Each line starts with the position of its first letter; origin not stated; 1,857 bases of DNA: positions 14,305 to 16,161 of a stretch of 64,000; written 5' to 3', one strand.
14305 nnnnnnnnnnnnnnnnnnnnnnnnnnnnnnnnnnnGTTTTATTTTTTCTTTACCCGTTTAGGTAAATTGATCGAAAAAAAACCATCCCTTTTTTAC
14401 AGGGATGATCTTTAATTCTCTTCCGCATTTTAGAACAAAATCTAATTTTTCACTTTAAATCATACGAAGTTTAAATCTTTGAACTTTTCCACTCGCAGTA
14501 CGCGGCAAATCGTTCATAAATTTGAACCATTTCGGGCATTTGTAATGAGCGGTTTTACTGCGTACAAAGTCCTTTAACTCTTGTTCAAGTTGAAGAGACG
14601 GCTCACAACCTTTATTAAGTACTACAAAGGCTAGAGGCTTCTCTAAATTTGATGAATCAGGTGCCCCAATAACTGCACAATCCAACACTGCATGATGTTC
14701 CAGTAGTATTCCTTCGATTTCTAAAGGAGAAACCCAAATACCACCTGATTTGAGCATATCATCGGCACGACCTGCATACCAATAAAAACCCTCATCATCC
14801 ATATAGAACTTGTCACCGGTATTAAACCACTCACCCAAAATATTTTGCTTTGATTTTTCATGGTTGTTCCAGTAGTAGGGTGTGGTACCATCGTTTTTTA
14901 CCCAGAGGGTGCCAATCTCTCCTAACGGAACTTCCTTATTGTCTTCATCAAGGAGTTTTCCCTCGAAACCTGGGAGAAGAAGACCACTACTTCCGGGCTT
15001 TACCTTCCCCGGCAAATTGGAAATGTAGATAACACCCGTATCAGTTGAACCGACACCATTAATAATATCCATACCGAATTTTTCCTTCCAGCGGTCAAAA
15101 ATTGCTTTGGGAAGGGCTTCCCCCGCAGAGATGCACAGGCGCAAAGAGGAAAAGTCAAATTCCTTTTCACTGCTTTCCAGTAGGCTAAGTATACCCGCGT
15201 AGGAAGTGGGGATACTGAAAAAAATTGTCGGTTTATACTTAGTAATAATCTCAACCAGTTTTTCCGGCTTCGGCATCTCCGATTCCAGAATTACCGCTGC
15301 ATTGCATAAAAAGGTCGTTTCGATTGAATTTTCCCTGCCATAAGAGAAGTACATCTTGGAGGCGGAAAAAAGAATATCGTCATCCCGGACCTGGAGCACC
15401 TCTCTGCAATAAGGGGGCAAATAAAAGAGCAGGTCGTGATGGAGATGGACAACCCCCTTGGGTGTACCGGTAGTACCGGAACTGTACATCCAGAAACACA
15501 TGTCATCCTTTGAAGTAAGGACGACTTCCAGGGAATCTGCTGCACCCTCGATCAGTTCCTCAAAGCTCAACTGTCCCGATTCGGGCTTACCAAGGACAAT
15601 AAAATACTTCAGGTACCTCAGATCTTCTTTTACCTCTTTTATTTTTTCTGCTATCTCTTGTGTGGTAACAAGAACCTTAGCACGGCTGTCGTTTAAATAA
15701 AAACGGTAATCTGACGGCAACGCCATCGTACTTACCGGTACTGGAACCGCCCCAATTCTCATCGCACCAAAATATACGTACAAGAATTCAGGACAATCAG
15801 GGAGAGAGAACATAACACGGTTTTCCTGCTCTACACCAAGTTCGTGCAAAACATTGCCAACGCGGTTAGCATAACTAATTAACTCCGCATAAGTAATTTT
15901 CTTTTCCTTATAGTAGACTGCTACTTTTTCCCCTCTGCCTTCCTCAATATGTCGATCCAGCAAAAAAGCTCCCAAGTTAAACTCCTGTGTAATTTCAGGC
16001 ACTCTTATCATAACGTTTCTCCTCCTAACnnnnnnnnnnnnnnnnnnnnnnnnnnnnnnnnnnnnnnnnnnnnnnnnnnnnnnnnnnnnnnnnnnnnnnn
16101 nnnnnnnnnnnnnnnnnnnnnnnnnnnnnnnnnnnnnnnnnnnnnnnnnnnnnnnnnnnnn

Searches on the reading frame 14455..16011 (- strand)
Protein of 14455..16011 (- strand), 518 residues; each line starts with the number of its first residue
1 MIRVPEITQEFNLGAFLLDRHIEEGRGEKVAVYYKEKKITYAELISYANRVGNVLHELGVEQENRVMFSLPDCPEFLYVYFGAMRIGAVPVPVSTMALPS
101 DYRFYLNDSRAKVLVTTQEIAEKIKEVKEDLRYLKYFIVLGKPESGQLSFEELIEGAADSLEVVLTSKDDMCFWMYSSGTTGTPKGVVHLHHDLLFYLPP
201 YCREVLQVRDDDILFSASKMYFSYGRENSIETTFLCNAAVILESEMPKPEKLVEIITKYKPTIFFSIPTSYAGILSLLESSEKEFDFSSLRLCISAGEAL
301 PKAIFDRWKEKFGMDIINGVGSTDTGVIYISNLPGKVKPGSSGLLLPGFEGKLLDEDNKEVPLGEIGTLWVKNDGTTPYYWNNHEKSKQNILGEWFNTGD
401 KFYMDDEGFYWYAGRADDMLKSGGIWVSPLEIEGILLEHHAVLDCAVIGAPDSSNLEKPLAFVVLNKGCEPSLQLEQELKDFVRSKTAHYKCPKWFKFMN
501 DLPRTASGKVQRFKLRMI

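Call 4: search_protein_families(library=pfam, proteins=[window:14455-16011:-])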
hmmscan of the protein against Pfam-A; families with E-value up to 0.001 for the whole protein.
window:14455-16011:- (518 aa): 2 families
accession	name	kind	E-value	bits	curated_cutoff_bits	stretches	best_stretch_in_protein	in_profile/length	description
PF00501.34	AMP-binding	-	2.7e-76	257.3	29.9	1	24-381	6-384/384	AMP-binding enzyme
PF13193.12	AMP-binding_C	-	1.2e-21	77.9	24.5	1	431-509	1-76/76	AMP-binding enzyme C-terminal domain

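Call 5: search_protein_families(library=ncbifam, proteins=[window:14455-16011:-], max_evalue=0.00001)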
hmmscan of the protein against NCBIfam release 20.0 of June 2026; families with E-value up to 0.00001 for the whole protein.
window:14455-16011:- (518 aa): 104 families (the best 25 are shown)
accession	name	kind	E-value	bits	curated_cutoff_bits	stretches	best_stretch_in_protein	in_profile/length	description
TIGR02262.1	benz_CoA_lig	subfamily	9.6e-161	535.9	375.25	1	10-516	2-506/508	benzoate-CoA ligase family protein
NF004837.0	PRK06187.1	subfamily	5.8e-114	381.2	476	1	24-516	19-519/531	long-chain-fatty-acid--CoA ligase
NF053567.1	HBDA_AROS1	equivalog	5.6e-113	378.1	1000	1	17-517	18-517/523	3-hydroxybenzoate--CoA ligase HbdA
NF003313.0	PRK04319.1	equivalog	5.5e-101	338.6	729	1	9-515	41-557/574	acetate--CoA ligase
NF047394.1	AcylCoAsynMbcS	equivalog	2.5e-94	316.8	850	1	31-517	29-518/525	acyl-CoA synthetase MbcS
NF006182.0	PRK08316.1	subfamily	2e-76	257.6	663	1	27-516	25-514/523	fatty acyl-CoA synthetase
NF006181.0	PRK08314.1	subfamily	2.7e-75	253.7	705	2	149-511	185-546/563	long-chain-fatty-acid--CoA ligase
NF001208.0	PRK00174.1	subfamily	3e-72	243.9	657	1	10-518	76-619/649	acetate--CoA ligase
TIGR02188.1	Ac_CoA_lig_AcsA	equivalog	5.3e-72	243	724.95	1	10-518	55-604/629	acetate--CoA ligase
NF004114.0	PRK05605.1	equivalog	1.9e-71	241.1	766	2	146-516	194-566/575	long-chain-fatty-acid--CoA ligase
NF004808.0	PRK06155.1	equivalog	3.9e-71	239.9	722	1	17-516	26-519/542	ATP-dependent acyl-CoA ligase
NF005702.0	PRK07514.1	subfamily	1e-70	238.6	558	1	24-516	15-497/506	malonyl-CoA synthase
NF004822.0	PRK06178.1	equivalog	9.5e-70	235.8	782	1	23-515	47-563/571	acyl-CoA synthetase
NF005947.1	PRK08008.1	equivalog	2.7e-65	220.9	651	1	37-515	36-517/518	crotonobetaine/carnitine-CoA ligase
NF005676.0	PRK07470.1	equivalog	6.4e-65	219.8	774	1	9-516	18-526/544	acyl-CoA synthetase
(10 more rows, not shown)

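Call 85: search_solved_structures(query=window:14455-16011:-, max_evalue=1e-40)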
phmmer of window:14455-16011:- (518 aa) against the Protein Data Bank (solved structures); distinct sequences matched with E-value up to 1e-40: 54.
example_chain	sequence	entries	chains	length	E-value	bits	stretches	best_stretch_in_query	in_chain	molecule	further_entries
4wv3_A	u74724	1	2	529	8.7e-133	447.1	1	17-516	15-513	Anthranilate-CoA ligase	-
2v7b_A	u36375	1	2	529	2.8e-115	389.3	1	11-516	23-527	BENZOATE-COENZYME A LIGASE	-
4eat_A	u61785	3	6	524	1.3e-104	354.1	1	9-516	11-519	Benzoate-coenzyme A ligase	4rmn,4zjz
4rm3_A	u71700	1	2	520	1.4e-104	354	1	9-516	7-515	Benzoate-coenzyme A ligase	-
4rlf_A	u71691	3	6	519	1.5e-104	353.9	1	9-516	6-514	Benzoate-coenzyme A ligase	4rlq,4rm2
6m2o_A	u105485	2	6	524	2.4e-104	353.2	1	9-516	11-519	Benzoate-coenzyme A ligase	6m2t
6m2u_A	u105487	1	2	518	2.8e-104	353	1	9-516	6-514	Benzoate-coenzyme A ligase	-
9g79_B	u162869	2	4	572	1.4e-82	281.4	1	10-515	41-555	Acetyl-coenzyme A synthetase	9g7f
3etc_A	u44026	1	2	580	3.3e-64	220.8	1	33-516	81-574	AMP-binding protein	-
5u2a_A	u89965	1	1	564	8.4e-61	209.6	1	36-516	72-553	AMP-dependent synthetase and ligase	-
8biq_D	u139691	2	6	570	9.9e-60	206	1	19-516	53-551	4-hydroxybutyrate--CoA ligase 1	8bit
4gxq_A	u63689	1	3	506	1.2e-57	199.2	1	36-516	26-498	Malonyl CoA synthetase, Benzoate-CoA ligase Chimeric protein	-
2wd9_A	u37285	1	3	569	6.4e-57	196.7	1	35-516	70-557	ACYL-COENZYME A SYNTHETASE ACSM2A, MITOCHONDRIAL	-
2vze_A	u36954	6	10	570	6.5e-57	196.7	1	35-516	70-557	ACYL-COENZYME A SYNTHETASE ACSM2A, MITOCHONDRIAL | Acyl-coenzyme A synthetase ACSM2A, mitochondrial precursor | Acyl-coenzyme A synthetase ACSM2A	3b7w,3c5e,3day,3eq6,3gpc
3a9u_A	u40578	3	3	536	3e-55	191.2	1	39-516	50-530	4-coumarate--CoA ligase | 4-coumarate:CoA ligase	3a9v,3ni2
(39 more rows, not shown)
